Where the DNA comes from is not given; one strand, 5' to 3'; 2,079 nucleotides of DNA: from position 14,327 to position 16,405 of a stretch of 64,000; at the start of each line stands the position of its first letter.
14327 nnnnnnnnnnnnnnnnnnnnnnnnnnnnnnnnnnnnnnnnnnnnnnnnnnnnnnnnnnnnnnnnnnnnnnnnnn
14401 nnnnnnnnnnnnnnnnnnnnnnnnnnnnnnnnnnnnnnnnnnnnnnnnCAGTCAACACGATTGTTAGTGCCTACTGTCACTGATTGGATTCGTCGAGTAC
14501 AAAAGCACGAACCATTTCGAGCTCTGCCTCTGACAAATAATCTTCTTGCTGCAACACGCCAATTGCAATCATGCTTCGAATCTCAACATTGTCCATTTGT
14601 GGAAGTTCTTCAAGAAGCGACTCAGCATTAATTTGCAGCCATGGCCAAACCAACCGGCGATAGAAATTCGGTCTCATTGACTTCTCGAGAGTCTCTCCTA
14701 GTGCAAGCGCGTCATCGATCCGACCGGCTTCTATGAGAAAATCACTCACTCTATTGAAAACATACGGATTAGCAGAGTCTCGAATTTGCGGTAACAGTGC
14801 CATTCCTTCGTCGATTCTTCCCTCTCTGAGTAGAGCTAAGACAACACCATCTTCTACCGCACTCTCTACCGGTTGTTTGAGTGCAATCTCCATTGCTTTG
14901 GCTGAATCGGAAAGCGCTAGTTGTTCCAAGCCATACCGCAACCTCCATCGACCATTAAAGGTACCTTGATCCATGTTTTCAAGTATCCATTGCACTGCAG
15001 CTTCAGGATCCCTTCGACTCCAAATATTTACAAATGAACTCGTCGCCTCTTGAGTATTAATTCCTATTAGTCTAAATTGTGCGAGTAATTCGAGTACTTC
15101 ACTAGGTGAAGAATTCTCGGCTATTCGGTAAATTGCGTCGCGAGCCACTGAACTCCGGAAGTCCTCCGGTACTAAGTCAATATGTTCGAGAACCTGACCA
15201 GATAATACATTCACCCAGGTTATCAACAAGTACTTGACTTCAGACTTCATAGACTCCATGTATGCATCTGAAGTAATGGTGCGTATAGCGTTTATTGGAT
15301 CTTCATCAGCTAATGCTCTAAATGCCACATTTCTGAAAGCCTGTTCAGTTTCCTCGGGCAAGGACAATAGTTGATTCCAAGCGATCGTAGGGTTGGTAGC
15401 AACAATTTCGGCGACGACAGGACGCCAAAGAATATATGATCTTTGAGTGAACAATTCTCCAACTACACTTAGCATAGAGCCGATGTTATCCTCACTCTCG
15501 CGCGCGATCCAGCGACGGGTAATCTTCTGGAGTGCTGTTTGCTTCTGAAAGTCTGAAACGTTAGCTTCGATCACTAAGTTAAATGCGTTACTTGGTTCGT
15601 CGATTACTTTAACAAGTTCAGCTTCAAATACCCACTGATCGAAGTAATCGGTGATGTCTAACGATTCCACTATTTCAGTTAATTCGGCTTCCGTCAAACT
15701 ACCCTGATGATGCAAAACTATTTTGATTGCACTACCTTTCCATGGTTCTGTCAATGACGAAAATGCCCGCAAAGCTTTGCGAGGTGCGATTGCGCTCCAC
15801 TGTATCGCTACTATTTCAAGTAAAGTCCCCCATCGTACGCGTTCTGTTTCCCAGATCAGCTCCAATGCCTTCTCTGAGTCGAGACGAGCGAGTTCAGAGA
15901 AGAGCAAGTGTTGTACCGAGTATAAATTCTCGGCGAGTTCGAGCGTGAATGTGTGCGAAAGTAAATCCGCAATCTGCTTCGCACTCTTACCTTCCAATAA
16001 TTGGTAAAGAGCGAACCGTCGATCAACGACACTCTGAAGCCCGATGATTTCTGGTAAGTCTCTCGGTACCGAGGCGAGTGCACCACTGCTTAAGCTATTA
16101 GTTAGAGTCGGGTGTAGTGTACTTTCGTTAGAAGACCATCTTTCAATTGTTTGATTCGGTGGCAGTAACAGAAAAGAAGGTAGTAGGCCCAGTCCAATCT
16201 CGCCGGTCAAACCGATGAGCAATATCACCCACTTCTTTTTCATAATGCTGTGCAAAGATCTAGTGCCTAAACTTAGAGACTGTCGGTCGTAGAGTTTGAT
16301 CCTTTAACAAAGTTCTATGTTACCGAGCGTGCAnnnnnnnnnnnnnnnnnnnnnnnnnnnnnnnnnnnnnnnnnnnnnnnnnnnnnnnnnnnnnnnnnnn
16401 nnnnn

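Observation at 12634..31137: Five tandem heterotypic gene pairs encoding an unrecognised family of membrane-anchored helical-repeat proteins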

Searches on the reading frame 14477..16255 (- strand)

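Call 3: search_protein_families(library=pfam, proteins=[window:14477-16255:-], max_evalue=1)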
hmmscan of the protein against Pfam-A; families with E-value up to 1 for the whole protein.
window:14477-16255:- (592 aa): 1 family
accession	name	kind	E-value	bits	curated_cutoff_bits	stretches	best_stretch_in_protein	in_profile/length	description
PF22562.2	UBA_7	-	0.013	15.8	27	1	416-434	29-47/48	UBA-like domain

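Call 4: search_protein_families(library=ncbifam, proteins=[window:14477-16255:-], max_evalue=1)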
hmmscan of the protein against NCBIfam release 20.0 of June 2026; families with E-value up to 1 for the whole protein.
window:14477-16255:- (592 aa): 1 family
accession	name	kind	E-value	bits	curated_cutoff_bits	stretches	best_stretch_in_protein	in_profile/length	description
NF011355.0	PRK14773.1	subfamily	0.034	14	218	1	267-362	59-144/206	lipoprotein signal peptidase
